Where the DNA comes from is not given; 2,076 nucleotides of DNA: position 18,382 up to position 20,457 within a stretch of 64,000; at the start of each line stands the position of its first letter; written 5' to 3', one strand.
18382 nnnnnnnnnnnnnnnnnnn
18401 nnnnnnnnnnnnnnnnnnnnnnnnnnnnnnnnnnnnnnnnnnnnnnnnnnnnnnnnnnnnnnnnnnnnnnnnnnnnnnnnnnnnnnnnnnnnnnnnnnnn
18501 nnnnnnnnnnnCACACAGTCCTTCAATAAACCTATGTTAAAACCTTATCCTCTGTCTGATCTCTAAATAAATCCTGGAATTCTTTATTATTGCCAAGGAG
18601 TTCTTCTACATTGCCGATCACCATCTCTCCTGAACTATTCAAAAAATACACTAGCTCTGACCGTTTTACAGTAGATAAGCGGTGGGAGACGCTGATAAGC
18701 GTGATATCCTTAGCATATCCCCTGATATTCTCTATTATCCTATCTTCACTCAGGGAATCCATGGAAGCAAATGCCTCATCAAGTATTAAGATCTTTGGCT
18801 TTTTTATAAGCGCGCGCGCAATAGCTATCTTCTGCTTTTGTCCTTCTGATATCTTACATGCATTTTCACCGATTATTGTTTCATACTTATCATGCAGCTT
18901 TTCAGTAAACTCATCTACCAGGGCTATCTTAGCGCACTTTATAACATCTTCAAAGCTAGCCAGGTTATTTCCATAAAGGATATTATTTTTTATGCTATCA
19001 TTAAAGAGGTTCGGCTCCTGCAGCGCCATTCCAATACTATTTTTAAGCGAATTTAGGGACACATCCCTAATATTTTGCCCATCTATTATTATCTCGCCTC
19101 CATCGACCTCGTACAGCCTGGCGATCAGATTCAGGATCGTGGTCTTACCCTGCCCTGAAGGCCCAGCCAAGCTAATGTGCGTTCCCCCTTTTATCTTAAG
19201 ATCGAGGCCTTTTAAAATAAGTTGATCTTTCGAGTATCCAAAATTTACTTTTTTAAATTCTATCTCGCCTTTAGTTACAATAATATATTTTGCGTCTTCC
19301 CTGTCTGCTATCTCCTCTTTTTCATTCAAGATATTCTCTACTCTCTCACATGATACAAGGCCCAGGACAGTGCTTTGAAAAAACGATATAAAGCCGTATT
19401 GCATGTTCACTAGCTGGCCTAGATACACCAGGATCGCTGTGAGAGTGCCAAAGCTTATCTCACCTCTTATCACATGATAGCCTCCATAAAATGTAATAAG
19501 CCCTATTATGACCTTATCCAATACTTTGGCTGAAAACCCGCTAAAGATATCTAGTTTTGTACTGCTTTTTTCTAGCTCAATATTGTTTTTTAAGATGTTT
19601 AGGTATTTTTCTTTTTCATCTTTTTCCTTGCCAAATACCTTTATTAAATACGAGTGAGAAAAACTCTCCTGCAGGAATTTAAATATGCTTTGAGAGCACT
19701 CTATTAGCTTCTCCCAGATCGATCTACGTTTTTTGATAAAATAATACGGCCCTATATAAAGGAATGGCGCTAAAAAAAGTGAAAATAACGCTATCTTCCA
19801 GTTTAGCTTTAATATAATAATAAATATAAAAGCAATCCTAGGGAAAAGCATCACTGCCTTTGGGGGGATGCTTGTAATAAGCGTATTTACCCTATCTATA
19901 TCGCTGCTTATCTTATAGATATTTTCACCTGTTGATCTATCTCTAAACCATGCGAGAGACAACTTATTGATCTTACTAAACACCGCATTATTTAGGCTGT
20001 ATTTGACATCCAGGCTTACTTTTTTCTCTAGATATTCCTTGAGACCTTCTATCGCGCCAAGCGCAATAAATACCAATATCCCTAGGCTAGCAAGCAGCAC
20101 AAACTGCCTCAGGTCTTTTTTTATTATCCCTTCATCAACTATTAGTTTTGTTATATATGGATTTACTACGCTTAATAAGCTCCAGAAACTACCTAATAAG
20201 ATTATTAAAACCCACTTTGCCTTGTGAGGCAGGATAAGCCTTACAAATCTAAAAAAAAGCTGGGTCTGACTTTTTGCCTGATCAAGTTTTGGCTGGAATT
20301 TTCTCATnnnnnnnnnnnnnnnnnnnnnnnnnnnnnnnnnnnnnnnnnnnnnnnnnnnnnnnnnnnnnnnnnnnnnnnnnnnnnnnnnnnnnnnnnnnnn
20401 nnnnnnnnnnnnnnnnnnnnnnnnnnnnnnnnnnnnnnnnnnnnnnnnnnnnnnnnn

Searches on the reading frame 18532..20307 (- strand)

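Call 3: search_protein_families(library=pfam, proteins=[window:18532-20307:-], max_evalue=0.1)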
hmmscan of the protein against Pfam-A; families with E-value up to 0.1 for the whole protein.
window:18532-20307:- (591 aa): 9 families
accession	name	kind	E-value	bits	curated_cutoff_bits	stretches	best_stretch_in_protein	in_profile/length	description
PF00664.28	ABC_membrane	-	8.5e-33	114.6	28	1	33-301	2-272/274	ABC transporter transmembrane region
PF00005.33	ABC_tran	-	1.7e-30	106.8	25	1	365-514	1-137/137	ABC transporter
PF13604.12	AAA_30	-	0.00063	20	27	1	379-538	22-122/191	AAA domain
PF03193.22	RsgA_GTPase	-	0.0039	17.5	30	1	331-399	63-130/174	RsgA GTPase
PF13401.12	AAA_22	-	0.0078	17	27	1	374-435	4-64/130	AAA domain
PF00004.35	AAA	-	0.019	15.9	21.2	0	380-512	3-66/131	ATPase family associated with various cellular activities (AAA)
PF02463.25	SMC_N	-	0.037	13.9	40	0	396-554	101-209/220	RecF/RecN/SMC N terminal domain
PF13558.12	SbcC_Walker_B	-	0.039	14.6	27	0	502-526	62-86/90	SbcC/RAD50-like, Walker B motif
PF01583.26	APS_kinase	-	0.044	14.2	21.1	0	376-415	3-43/152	Adenylylsulphate kinase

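Call 4: search_protein_families(library=ncbifam, proteins=[window:18532-20307:-], max_evalue=0.1)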
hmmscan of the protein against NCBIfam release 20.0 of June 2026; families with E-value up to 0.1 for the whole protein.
window:18532-20307:- (591 aa): 190 families (the best 25 are shown)
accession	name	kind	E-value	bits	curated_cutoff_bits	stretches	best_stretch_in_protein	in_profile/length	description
TIGR00958.1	3a01208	subfamily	5.8e-93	312.4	874.6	1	10-578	141-708/711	antigen peptide transporter 2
TIGR01846.1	type_I_sec_HlyB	subfamily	3.6e-88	296.6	725.55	1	18-586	127-694/694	type I secretion system permease/ATPase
NF052233.1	CphA_assoc_ABC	equivalog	4.5e-84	283.2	880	1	9-586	163-745/766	cyanophycin metabolism-associated ABC transporter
TIGR02203.1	MsbA_lipidA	equivalog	4.5e-84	282.9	602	1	18-582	2-567/572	lipid A export permease/ATP-binding protein MsbA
TIGR02204.1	MsbA_rel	hypoth_equivalog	1e-83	281.9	780.4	1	22-582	10-573/576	ABC transporter, permease/ATP-binding protein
NF045513.1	HepA_fam_ABC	equivalog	8e-77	259.1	725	1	74-577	96-602/610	heterocyst formation ABC transporter subunit HepA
NF008381.0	PRK11176.1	equivalog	3.6e-75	253.5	867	1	9-584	4-579/582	lipid A ABC transporter ATP-binding protein/permease MsbA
NF010178.0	PRK13657.1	equivalog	1.4e-74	251.7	733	1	16-584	5-570/588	glucan ABC transporter ATP-binding protein/ permease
TIGR03375.1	type_I_sec_LssB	subfamily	1e-72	245.5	693.1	1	25-558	144-676/696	type I secretion system permease/ATPase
TIGR03796.1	NHLM_micro_ABC1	equivalog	1.4e-70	238.4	853.3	1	15-581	139-709/710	NHLP family bacteriocin export ABC transporter peptidase/permease/ATPase subunit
TIGR01192.1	chvA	subfamily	1.4e-67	228.7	585.4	1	16-583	5-569/585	glucan export ABC transporter ATP-binding protein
NF008055.0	PRK10789.1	equivalog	1.3e-66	225.3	845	1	34-585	20-572/590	SmdA family multidrug ABC transporter permease/ATP-binding protein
TIGR03797.1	NHLM_micro_ABC2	equivalog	1.4e-66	225.4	709.4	1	28-584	134-685/686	NHLP bacteriocin export ABC transporter permease/ATPase subunit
TIGR02857.1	CydD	equivalog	3.8e-60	204.3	435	1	31-552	4-525/529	thiol reductant ABC exporter subunit CydD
TIGR01193.1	bacteriocin_ABC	subfamily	2.4e-59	201.5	523.85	1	9-581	135-706/708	peptide cleavage/export ABC transporter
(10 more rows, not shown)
